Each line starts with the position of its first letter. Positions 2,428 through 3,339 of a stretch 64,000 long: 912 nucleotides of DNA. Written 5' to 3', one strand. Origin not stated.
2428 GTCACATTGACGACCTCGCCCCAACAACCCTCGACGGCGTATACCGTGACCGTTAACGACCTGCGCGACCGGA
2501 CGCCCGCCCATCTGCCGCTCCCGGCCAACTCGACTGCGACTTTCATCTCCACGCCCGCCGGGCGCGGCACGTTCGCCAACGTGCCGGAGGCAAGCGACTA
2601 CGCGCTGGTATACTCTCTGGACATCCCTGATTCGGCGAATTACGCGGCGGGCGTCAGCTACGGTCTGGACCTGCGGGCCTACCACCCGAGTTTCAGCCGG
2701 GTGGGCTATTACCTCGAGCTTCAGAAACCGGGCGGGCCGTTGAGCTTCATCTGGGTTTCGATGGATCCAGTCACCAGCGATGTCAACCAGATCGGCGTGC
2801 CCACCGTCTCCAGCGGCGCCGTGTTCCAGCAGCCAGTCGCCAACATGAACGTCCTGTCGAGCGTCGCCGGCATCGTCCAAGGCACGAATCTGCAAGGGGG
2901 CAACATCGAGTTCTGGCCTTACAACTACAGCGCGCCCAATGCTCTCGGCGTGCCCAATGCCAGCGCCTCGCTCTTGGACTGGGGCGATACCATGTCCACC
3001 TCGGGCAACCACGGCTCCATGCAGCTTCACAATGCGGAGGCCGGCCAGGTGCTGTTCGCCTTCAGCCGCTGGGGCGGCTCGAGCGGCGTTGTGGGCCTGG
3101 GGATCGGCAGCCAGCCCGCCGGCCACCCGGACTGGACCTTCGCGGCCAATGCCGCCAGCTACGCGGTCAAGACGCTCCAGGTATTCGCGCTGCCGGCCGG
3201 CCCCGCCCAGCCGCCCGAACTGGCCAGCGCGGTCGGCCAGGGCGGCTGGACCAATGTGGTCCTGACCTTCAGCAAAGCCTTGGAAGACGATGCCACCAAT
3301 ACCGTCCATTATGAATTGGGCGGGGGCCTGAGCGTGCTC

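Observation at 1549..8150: Unassigned ~210-aa module present five times in one secreted protein and once more on the adjacent SGNH esterase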

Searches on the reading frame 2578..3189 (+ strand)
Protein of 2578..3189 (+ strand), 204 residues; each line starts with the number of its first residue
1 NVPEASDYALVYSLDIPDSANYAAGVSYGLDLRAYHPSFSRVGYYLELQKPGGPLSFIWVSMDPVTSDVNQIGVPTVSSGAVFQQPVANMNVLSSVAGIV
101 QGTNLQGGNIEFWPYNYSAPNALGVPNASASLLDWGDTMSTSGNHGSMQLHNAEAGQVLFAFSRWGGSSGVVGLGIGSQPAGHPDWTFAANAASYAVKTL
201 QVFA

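Call 8: search_solved_structures(query=A1, max_evalue=10, show_alignments=2)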
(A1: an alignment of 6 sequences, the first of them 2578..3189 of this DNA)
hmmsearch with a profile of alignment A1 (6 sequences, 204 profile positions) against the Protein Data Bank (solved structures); distinct sequences matched with E-value up to 10: 1.
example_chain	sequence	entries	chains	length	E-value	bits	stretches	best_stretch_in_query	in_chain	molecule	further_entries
1ji6_A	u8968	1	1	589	0.066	15.9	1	76-129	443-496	PESTICIDIAL CRYSTAL PROTEIN CRY3BB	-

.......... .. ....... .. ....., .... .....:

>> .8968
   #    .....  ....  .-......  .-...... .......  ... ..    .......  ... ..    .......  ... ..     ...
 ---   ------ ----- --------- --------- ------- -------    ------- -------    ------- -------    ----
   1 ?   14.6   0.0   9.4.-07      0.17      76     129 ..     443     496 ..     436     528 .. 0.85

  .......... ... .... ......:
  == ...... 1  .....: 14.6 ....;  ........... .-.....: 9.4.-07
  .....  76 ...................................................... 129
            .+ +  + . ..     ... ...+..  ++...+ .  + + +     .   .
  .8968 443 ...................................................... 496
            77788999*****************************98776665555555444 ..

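Call 9: find_homologous_proteins(query=A1, max_evalue=0.001)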
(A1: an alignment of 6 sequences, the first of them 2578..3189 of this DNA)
Query A1 (6 sequences) (204 aa, profile of the alignment): 282 proteins with E <= 0.001 among 4648 candidates; the best 120 are listed.
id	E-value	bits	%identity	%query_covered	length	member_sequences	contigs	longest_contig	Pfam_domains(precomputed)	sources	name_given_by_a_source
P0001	6.4e-98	344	67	100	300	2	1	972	-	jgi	jgi:sialate O-acetylesterase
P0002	3.1e-97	342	56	100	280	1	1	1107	-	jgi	jgi:sialate O-acetylesterase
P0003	2.3e-96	339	67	96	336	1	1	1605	-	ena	-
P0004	2.8e-96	339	65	100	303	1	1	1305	-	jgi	-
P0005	8.5e-96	337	63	100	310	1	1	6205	-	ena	-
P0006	6.7e-95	334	65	100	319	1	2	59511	-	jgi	jgi:cbb3-type cytochrome oxidase subunit 3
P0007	1.0e-94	334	62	100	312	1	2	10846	-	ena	-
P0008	3.0e-94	332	67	100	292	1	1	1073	-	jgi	jgi:sialate O-acetylesterase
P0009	3.3e-94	332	64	100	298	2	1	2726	-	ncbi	-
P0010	4.1e-93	329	64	100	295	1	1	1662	-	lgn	-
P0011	8.1e-92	324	60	100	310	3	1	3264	-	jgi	jgi:hypothetical protein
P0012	7.2e-85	302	62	95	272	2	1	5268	-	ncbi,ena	-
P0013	2.4e-84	300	59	100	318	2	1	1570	-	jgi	jgi:hypothetical protein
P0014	2.9e-83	296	58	99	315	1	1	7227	-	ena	-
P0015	2.9e-74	267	56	100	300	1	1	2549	-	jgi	jgi:sialate O-acetylesterase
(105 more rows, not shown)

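Call 15: search_solved_structures(query=A2, max_evalue=10, show_alignments=3)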
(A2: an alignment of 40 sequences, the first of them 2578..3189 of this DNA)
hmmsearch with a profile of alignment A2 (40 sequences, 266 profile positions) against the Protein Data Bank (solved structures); distinct sequences matched with E-value up to 10: 0.

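Call 20: predict_structure(alignment_id=A2)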
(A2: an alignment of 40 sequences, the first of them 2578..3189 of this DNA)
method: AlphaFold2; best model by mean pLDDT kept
length: 204 residues; sequences in the alignment: 40
mean_pLDDT: 95.2   pTM: 0.92
mean pLDDT of the five models: 95.2, 91.8, 90.1, 89.6, 86.7
residues with pLDDT >= 90: 190; 70-90: 11; 50-70: 3; < 50: 0
segments of 3 or more residues with pLDDT < 50: none
pLDDT, mean of each block of 10 residues (from residue 1): 92 97 93 97 98 98 98 95 97 98 96 95 95 94 93 97 84 96 92 98 98
secondary structure, 60 per line:
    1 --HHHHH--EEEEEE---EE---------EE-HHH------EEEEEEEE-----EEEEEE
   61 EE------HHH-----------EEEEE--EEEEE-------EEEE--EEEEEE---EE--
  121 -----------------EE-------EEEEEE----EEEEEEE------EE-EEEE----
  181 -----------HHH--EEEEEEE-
elements in order: H3-7 E10-15 E42-49 E55-62 E83-87 E90-94 E102-105 E108-113 E147-152 E157-163 E173-176 E197-203

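Call 22: fold_search(model_id=the predicted structure, library=pdb)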
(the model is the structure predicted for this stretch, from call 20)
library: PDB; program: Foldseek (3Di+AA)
matches with E <= 10: 592; with E <= 0.001: 0
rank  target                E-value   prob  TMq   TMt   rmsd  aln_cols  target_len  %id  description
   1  6eua_C                2.7e-02  0.63  0.30  0.30   9.8       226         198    9  The fibrinogen-like domain of human Angptl3 (released 2018-05-09)
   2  1fzd_A                2.7e-02  0.47  0.30  0.31  11.1       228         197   10  STRUCTURE OF RECOMBINANT ALPHAEC DOMAIN FROM HUMAN FIBRINOGEN-420 (released 1998-08-19)
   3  6eua_A                6.1e-02  0.47  0.30  0.30  10.2       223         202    9  The fibrinogen-like domain of human Angptl3 (released 2018-05-09)
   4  4epu_A                6.5e-02  0.30  0.29  0.28  10.8       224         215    8  Ang1 fibrinogen-related domain (FReD) (released 2013-04-17)
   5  6eua_B                7.2e-02  0.33  0.28  0.28  10.4       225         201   10  The fibrinogen-like domain of human Angptl3 (released 2018-05-09)
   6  2x1c_B                7.6e-02  0.12  0.14  0.09  17.0       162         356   10  The crystal structure of precursor acyl coenzyme A:isopenicillin N acyltransferase from Penicillium chrysogenum (released 2010-03-09)
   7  5u81_A                1.2e-01  0.08  0.15  0.11  16.2       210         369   11  Acid ceramidase (ASAH1, aCDase) from naked mole rat, Cys143Ala, uncleaved (released 2018-03-28)
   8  4jyo                  1.7e-01  0.20  0.27  0.26  11.0       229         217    8  Structural basis for angiopoietin-1 mediated signaling initiation (released 2013-05-08)
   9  9c89                  1.8e-01  0.10  0.18  0.21  11.3       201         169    7  Crystal structure of outer membrane lipoprotein carrier protein (LolA) from Ehrlichia chaffeensis (released 2024-06-19)
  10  6dxw_A                2.3e-01  0.08  0.15  0.11  16.3       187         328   10  Human N-acylethanolamine-hydrolyzing acid amidase (NAAA) precursor (C126A) (released 2018-09-26)
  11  5u84_A                2.3e-01  0.08  0.16  0.11  17.1       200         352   10  Acid ceramidase (ASAH1, aCDase) from common minke whale, Cys143Ala, uncleaved (released 2018-03-28)
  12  9ivt                  2.5e-01  0.16  0.28  0.27  10.7       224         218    7  Crystal structure of Ang1 receptor-binding domain (released 2025-07-02)
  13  4ymy                  2.8e-01  0.08  0.18  0.21  17.3       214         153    9  Crystal structure of mutant nitrobindin M75A/H76L/Q96C/M148L/H158A (NB11) from Arabidopsis thaliana (released 2015-12-30)
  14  3pun_A                2.8e-01  0.04  0.16  0.12  21.7       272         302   11  Crystal structure of P domain dimer of Norovirus VA207 with Lewis y tetrasaccharide (released 2011-08-03)
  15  9ivu                  3.3e-01  0.20  0.31  0.30  10.0       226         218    8  Crystal structure of Ang1-A451D receptor binding domain (released 2025-07-02)
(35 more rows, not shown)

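Call 26: find_related_loci(query=A1, collection=genome_contigs, flank=8000)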
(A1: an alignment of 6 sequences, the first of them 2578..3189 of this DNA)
Query A1 (204 aa) in genome_contigs; peptide patterns used: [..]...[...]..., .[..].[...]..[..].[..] (x = any residue, [..] = any of these).
205 stretches matched a pattern; 103 encode a relative of the query (tblastn E <= 1e-3); the best 80 are kept; 78 distinct loci.
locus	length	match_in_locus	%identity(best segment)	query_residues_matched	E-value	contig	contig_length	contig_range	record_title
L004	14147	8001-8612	96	1-204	7e-129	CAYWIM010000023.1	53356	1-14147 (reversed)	MAG TPA_asm: uncultured Verrucomicrobiota bacterium isolate SRP263991_co5_619 genome assembly, contig: NODE_1337_length_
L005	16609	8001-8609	69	1-203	2e-95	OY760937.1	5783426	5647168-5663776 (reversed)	MAG: Verrucomicrobiae bacterium isolate 066a7682-a1ac-48de-8761-1470dc9e5c3e genome assembly, chromosome: 1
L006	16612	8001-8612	68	1-204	2e-93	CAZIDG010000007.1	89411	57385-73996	MAG TPA_asm: uncultured Verrucomicrobiota bacterium isolate SRP216815_co1_263 genome assembly, contig: NODE_291_length_8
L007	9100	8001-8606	67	1-203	3e-88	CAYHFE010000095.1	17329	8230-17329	MAG TPA_asm: uncultured Verrucomicrobiota bacterium isolate ERP119702_co1_132 genome assembly, contig: NODE_3773_length_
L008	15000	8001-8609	64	1-203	2e-86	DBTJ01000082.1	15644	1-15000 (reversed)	MAG TPA_asm: Verrucomicrobia bacterium UBA1319 UBA1319_contig_8671, whole genome shotgun sequence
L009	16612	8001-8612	61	1-203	4e-77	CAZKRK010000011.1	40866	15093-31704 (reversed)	MAG TPA_asm: uncultured Victivallales bacterium isolate binchicken_co97_363 genome assembly, contig: NODE_3773_length_40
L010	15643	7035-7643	58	1-203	7e-76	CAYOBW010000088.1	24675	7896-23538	MAG TPA_asm: uncultured Victivallales bacterium isolate SRP272421_co2_758 genome assembly, contig: NODE_5218_length_2467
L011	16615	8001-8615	58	1-204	3e-74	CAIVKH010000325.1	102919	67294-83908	uncultured bacterium isolate AM-2014_bin-1020 genome assembly, contig: bin-1020:325/383, whole genome shotgun sequence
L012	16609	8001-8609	57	1-203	2e-73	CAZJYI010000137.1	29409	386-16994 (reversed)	MAG TPA_asm: uncultured Victivallales bacterium isolate binchicken_co97_160 genome assembly, contig: NODE_6401_length_29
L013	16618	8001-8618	57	1-204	2e-72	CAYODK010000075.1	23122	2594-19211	MAG TPA_asm: uncultured Verrucomicrobiota bacterium isolate binchicken_co22_230 genome assembly, contig: NODE_2346_lengt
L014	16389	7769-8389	60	1-204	6e-74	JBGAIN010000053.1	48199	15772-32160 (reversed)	MAG: Limisphaerales bacterium isolate MAG_MBR_H125.5 MBRH125-5_opera_contig_2329, whole genome shotgun sequence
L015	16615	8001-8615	54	1-203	5e-68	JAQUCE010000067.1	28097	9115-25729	MAG: Kiritimatiellae bacterium isolate STCSWMC_123 NODE_3759_length_28097_cov_4.900286_ST_CSWMC, whole genome shotgun se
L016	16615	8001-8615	57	1-204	2e-67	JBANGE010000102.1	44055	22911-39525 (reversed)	MAG: Verrucomicrobiota bacterium isolate altamaha_2019_sw_WHONDRS-S19S_0010_B_bin.165 scaffold_407483, whole genome shot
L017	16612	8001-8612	52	1-203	7e-67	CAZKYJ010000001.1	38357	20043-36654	MAG TPA_asm: uncultured Verrucomicrobiales bacterium isolate SRP321284_co1_24 genome assembly, contig: NODE_1180_length_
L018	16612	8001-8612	51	1-203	6e-67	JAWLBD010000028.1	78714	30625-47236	MAG: Verrucomicrobiales bacterium isolate ABC1.123 ABC1.123.fa-28, whole genome shotgun sequence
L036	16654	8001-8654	47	1-203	2e-61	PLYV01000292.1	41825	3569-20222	MAG: Limisphaerales bacterium isolate palsa_1443 73.20120700_P3D.225_contig_135636, whole genome shotgun sequence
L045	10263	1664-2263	53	1-203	2e-59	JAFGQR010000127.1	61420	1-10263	MAG: Verrucomicrobia bacterium isolate Zod_Metabat.779 k87_8738894, whole genome shotgun sequence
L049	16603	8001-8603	50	1-203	2e-57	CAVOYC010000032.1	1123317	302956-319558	MAG: uncultured Planctomycetota bacterium isolate MFD09964.bin.2.7 genome assembly, contig: contig_7218, whole genome sh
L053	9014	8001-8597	50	1-201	1e-56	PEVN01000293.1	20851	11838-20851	MAG: Armatimonadetes bacterium CG06_land_8_20_14_3_00_66_21 CG06_land_8_20_14_3.00_150_scaffold_2469_c, whole genome sho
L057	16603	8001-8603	50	1-203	3e-56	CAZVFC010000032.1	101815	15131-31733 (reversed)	MAG TPA_asm: uncultured Verrucomicrobiota bacterium isolate binchicken_co66_227 genome assembly, contig: NODE_378_length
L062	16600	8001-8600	48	2-203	2e-55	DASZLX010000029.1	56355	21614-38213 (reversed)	MAG TPA_asm: Verrucomicrobiia bacterium isolate SMAG_U5876 k141_2580117, whole genome shotgun sequence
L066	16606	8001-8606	48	1-203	2e-54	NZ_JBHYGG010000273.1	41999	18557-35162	MAG: Gemmata sp. isolate SAMS01UC_bin-009 SAMS01UC_bin-009_c63, whole genome shotgun sequence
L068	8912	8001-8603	47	1-203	4e-54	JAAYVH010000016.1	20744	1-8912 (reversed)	MAG: Chthonomonadales bacterium isolate AS27yjCOA_40 7405_AS27, whole genome shotgun sequence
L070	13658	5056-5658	46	1-203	6e-54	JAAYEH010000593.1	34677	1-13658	MAG: Rhodopirellula sp. isolate AS06rmzACSIP_8 625986_AS06, whole genome shotgun sequence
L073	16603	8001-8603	49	1-203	2e-53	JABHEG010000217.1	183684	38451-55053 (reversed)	MAG: Lentisphaerae bacterium isolate SI037_bin151 k141_700614, whole genome shotgun sequence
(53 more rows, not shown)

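Call 29: search_protein_representatives(alignment_id=A1)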
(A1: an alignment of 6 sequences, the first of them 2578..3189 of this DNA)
Query: 6 sequences, 204 profile positions. Proteins with E-value up to 0.001 (for the whole library): 1578; up to 1e-10: 1265; up to 1e-30: 675. The best 150 are listed.
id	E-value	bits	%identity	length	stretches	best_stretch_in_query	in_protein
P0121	0.0e+00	1486.5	-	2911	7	1-204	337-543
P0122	0.0e+00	1411.2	-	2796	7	1-204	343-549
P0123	0.0e+00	1307.1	-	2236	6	1-204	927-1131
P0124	0.0e+00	1288.2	-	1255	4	1-204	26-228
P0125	0.0e+00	1248.2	-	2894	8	7-204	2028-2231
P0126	0.0e+00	1242.2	-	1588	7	2-203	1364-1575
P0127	0.0e+00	1215.5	-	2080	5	1-204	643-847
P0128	0.0e+00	1130.3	-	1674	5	1-204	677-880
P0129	0.0e+00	1023.4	-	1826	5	1-204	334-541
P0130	2.5e-295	987.2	-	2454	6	1-204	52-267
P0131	1.4e-292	978.3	-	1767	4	1-204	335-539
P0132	3.8e-281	940.9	-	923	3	1-204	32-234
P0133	1.9e-263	883.1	-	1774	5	1-201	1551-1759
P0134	1.5e-257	863.9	-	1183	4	1-204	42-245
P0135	2.5e-252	846.8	-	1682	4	1-204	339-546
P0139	5.6e-236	793.4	-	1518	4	5-204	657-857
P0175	6.7e-144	492.7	-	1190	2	3-204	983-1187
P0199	1.4e-118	410.1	-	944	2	2-204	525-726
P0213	8.9e-110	381.3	-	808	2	11-204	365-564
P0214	1.1e-108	377.7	-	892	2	3-204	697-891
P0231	3.0e-102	356.7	-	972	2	1-204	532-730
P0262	1.7e-80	285.7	-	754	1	2-204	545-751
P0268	9.3e-77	273.5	-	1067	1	1-204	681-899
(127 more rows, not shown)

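Call 31: search_protein_families(library=pfam, alignment_id=A3, max_evalue=0.001)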
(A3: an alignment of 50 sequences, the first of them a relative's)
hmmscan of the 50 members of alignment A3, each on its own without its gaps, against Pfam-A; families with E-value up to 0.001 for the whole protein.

A. member 1, P0251 (614 aa): 2 families
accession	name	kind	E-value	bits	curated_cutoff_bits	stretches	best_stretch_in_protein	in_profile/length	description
PF13472.12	Lipase_GDSL_2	-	1.1e-16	62.3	32.9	1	34-212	2-177/178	GDSL-like Lipase/Acylhydrolase family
PF00657.28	Lipase_GDSL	-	6e-10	40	23.6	1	31-216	1-206/208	GDSL-like Lipase/Acylhydrolase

B. families by the number of members that match (of 50 scanned): 21 families
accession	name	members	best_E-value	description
PF13472.12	Lipase_GDSL_2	11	8.6e-19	GDSL-like Lipase/Acylhydrolase family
PF00657.28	Lipase_GDSL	11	8.1e-15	GDSL-like Lipase/Acylhydrolase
PF03629.24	SASA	7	2.3e-20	Carbohydrate esterase, sialic acid-specific acetylesterase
PF13205.12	Big_5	6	1.8e-11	Bacterial Ig-like domain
PF13927.12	Ig_3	6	2.6e-08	Immunoglobulin domain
PF07589.16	PEP-CTERM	6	9.6e-07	PEP-CTERM motif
PF17963.7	Big_9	4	1.6e-16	Bacterial Ig domain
PF17892.7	Cadherin_5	4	6.3e-15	Cadherin-like domain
PF07679.22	I-set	3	3.7e-05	Immunoglobulin I-set domain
PF18998.6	Flg_new_2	2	1.9e-16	Divergent InlB B-repeat domain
PF17803.7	Cadherin_4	2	1.6e-10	Bacterial cadherin-like domain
PF17936.7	Big_6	2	0.00048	Bacterial Ig domain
PF04862.18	DUF642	1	7.1e-14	Protein of unknown function (DUF642)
PF12951.13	PATR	1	2.8e-12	Passenger-associated-transport-repeat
PF00801.26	PKD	1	1.4e-11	PKD domain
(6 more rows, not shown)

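Call 34: search_protein_families(library=pfam, proteins=[P0131, P0139, P0175, P0199, P0214, P0231, P0262, P0268, P0213], max_evalue=0.001)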
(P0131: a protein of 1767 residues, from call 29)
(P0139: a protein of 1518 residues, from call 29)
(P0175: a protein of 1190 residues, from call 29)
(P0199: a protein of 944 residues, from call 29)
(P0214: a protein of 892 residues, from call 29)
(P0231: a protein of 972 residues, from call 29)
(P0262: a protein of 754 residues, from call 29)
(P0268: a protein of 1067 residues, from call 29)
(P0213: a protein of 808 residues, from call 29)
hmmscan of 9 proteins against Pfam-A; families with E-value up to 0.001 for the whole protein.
P0131 (1767 aa): 4 families
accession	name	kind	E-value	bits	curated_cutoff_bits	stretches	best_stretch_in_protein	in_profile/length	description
PF13472.12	Lipase_GDSL_2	-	7.4e-13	49.8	32.9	1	29-208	2-177/178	GDSL-like Lipase/Acylhydrolase family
PF00657.28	Lipase_GDSL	-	2e-07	31.8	23.6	1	26-212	1-206/208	GDSL-like Lipase/Acylhydrolase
PF13927.12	Ig_3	-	1.2e-05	26.1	30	1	1518-1585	2-78/78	Immunoglobulin domain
PF13895.12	Ig_2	-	0.00027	21.6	27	0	1530-1597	12-77/79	Immunoglobulin domain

P0139 (1518 aa): 3 families
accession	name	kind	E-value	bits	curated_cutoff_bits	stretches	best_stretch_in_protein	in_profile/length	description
PF13205.12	Big_5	-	5e-14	53.3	23.6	2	241-329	15-103/105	Bacterial Ig-like domain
PF13472.12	Lipase_GDSL_2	-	7e-14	53.1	32.9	1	35-213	2-176/178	GDSL-like Lipase/Acylhydrolase family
PF00657.28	Lipase_GDSL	-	2.1e-07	31.7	23.6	1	32-220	1-208/208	GDSL-like Lipase/Acylhydrolase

P0175 (1190 aa): 3 families
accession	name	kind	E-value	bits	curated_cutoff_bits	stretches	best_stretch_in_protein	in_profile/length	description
PF19815.4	DUF6298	-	2.4e-09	37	28.1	1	87-242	207-370/487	Family of unknown function (DUF6298)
PF18998.6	Flg_new_2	-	7.1e-06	26.4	23.6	1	478-539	9-71/73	Divergent InlB B-repeat domain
PF00150.24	Cellulase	-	0.00013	22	23.5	1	104-229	54-158/272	Cellulase (glycosyl hydrolase family 5)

P0199 (944 aa): 2 families
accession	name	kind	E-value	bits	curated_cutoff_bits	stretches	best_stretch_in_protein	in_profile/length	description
PF03629.24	SASA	-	2.3e-13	50.7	24.8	2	299-404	119-225/226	Carbohydrate esterase, sialic acid-specific acetylesterase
PF17936.7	Big_6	-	0.00054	20.6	27.6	0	44-97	14-67/83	Bacterial Ig domain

P0214 (892 aa): 0 families

P0231 (972 aa): 1 family
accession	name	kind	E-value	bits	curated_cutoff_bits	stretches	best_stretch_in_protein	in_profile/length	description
PF03629.24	SASA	-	1.3e-15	58.1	24.8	2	284-410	103-223/226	Carbohydrate esterase, sialic acid-specific acetylesterase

P0262 (754 aa): 1 family
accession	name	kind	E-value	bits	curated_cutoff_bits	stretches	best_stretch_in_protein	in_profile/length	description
PF19815.4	DUF6298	-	7.2e-11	42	28.1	1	93-260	201-380/487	Family of unknown function (DUF6298)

P0268 (1067 aa): 5 families
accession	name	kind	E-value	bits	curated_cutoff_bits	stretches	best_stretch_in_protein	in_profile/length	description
PF13472.12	Lipase_GDSL_2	-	2.3e-15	58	32.9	1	373-556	2-177/178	GDSL-like Lipase/Acylhydrolase family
PF00657.28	Lipase_GDSL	-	6.7e-09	36.6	23.6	1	370-560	1-206/208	GDSL-like Lipase/Acylhydrolase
PF17963.7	Big_9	-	4.5e-08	34.3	23.6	1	920-990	19-89/89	Bacterial Ig domain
PF13927.12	Ig_3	-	5.2e-07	30.5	30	1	277-346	1-78/78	Immunoglobulin domain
PF17892.7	Cadherin_5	-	7e-06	26.2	26.5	1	917-989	21-95/98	Cadherin-like domain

P0213 (808 aa): 3 families
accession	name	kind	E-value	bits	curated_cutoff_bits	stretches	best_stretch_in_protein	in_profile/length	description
PF13472.12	Lipase_GDSL_2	-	9e-14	52.8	32.9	1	32-218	2-177/178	GDSL-like Lipase/Acylhydrolase family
PF00657.28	Lipase_GDSL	-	5.3e-08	33.7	23.6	1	29-224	1-208/208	GDSL-like Lipase/Acylhydrolase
PF13205.12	Big_5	-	2.3e-06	28.7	23.6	1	250-323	20-92/105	Bacterial Ig-like domain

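Call 36: search_protein_families(library=pfam, proteins=[L057:6234-8615:+, L062:6399-8612:+, L066:6669-8618:+, L053:6408-8615:+, L068:6324-8615:+, L049:6753-8618:+, L073:6381-8615:+, L070:3484-5673:+, L045:2-2275:+, L036:2595-9464:+], max_evalue=0.001)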
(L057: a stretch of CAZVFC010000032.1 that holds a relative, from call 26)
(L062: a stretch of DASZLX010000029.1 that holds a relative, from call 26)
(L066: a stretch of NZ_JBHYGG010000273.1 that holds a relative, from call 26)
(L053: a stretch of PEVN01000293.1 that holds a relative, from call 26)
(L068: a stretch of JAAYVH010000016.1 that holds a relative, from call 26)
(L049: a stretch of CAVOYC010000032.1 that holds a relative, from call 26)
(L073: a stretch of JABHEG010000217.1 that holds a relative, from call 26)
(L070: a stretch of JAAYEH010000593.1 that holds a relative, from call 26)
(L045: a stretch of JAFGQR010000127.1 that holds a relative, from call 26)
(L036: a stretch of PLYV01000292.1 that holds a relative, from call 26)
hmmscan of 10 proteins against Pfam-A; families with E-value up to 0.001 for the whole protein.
L057:6234-8615:+ (794 aa): 1 family
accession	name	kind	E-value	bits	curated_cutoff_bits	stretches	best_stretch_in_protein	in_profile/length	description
PF03629.24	SASA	-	2.5e-21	76.8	24.8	2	171-277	3-101/226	Carbohydrate esterase, sialic acid-specific acetylesterase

L062:6399-8612:+ (738 aa): 1 family
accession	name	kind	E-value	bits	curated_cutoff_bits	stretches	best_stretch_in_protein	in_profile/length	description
PF03629.24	SASA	-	5.9e-20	72.3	24.8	2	115-221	3-101/226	Carbohydrate esterase, sialic acid-specific acetylesterase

L066:6669-8618:+ (650 aa): 2 families
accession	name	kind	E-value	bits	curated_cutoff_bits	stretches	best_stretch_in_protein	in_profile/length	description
PF00069.31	Pkinase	-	2.5e-42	145.5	31.7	1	98-356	1-253/263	Protein kinase domain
PF07714.23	PK_Tyr_Ser-Thr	-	3.7e-23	82.6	23.1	1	102-354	5-248/258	Protein tyrosine and serine/threonine kinase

L053:6408-8615:+ (736 aa): 1 family
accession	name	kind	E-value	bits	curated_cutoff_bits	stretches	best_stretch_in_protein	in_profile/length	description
PF03629.24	SASA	-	4.8e-17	62.8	24.8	2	295-408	105-221/226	Carbohydrate esterase, sialic acid-specific acetylesterase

L068:6324-8615:+ (764 aa): 1 family
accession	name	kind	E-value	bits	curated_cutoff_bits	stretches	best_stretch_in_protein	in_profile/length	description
PF03629.24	SASA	-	1.7e-22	80.6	24.8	2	324-437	104-221/226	Carbohydrate esterase, sialic acid-specific acetylesterase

L049:6753-8618:+ (622 aa): 1 family
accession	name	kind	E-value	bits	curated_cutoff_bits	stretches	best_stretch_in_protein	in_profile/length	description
PF03629.24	SASA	-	4e-13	49.9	24.8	1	178-294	102-221/226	Carbohydrate esterase, sialic acid-specific acetylesterase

L073:6381-8615:+ (745 aa): 1 family
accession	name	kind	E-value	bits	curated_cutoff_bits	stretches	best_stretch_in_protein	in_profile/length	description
PF03629.24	SASA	-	2.3e-15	57.3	24.8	2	302-417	103-221/226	Carbohydrate esterase, sialic acid-specific acetylesterase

L070:3484-5673:+ (730 aa): 1 family
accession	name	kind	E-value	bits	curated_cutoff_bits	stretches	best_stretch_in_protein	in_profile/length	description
PF03629.24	SASA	-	9e-17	61.9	24.8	2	285-402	101-221/226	Carbohydrate esterase, sialic acid-specific acetylesterase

L045:2-2275:+ (758 aa): 1 family
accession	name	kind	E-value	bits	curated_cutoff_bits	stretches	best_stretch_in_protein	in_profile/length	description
PF03629.24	SASA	-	2.7e-16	60.3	24.8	2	135-241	3-101/226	Carbohydrate esterase, sialic acid-specific acetylesterase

L036:2595-9464:+ (2290 aa): 9 families
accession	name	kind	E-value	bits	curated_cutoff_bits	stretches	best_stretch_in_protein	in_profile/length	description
PF12951.13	PATR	-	8.5e-23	80.5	27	3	1142-1171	1-30/30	Passenger-associated-transport-repeat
PF17963.7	Big_9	-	6.4e-17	62.7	23.6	2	2116-2206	1-88/89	Bacterial Ig domain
PF17892.7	Cadherin_5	-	1.4e-14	54.1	26.5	2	2115-2208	1-97/98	Cadherin-like domain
PF13472.12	Lipase_GDSL_2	-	8.9e-13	49.6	32.9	1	1496-1678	2-177/178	GDSL-like Lipase/Acylhydrolase family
PF18911.6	PKD_4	-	8.5e-11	42.2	27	1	1407-1483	4-81/85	PKD domain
PF00801.26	PKD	-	3.9e-09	36.8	23.5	1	1410-1480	3-75/80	PKD domain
PF17803.7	Cadherin_4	-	6.9e-07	30.1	25.1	1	2109-2168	3-62/71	Bacterial cadherin-like domain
PF22073.2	Cep192_D4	-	1.5e-06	28.8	35.5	1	1314-1403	10-111/112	Cep192 domain 4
PF15780.11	ASH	-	0.00012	22.7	27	1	1313-1390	12-90/98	Abnormal spindle-like microcephaly-assoc'd, ASPM-SPD-2-Hydin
